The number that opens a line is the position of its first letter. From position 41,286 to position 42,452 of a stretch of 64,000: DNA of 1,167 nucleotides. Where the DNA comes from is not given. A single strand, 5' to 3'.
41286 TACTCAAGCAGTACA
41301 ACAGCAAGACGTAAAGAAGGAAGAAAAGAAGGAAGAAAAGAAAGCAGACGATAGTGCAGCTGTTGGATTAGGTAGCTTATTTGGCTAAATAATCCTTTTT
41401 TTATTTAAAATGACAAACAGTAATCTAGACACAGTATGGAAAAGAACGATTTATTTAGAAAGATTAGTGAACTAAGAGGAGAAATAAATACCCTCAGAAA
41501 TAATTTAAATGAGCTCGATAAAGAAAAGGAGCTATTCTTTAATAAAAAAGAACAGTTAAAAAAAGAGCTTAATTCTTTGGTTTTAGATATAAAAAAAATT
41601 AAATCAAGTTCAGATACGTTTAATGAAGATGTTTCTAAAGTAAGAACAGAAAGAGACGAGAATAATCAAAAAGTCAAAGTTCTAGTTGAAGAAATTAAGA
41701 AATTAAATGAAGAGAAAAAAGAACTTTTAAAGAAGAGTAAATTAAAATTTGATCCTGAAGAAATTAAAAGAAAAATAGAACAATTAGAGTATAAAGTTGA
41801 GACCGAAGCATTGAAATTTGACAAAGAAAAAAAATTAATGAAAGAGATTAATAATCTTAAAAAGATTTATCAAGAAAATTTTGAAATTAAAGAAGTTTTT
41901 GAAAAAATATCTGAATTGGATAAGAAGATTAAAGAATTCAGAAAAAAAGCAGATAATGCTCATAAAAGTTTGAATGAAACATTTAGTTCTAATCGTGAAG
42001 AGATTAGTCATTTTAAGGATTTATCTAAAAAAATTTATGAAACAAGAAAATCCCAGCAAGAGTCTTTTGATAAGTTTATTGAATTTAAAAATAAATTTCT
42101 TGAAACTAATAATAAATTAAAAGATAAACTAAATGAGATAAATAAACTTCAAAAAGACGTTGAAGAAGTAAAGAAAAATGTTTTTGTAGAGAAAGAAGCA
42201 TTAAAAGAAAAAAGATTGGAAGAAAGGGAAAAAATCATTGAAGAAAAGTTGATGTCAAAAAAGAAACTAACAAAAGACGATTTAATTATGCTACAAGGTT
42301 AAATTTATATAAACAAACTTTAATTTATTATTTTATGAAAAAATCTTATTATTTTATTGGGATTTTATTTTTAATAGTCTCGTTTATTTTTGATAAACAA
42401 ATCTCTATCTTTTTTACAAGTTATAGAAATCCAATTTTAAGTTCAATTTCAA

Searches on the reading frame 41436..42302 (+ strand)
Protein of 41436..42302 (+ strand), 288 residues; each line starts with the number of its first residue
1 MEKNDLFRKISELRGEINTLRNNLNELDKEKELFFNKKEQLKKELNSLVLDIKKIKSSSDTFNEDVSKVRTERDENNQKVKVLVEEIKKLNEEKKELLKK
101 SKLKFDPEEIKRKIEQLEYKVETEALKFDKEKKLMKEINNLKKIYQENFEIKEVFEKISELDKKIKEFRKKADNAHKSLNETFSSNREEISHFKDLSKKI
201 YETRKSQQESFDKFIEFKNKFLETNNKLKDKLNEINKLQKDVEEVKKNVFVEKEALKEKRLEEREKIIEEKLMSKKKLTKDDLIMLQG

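Call 71: search_protein_families(library=pfam, proteins=[window:41436-42302:+], max_evalue=0.001)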
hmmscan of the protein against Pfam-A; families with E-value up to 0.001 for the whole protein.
window:41436-42302:+ (288 aa): 1 family
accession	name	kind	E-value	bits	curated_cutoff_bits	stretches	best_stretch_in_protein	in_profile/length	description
PF23435.1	DUF7121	-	1.6e-05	24.9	29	1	12-270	39-279/307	Family of unknown function (DUF7121)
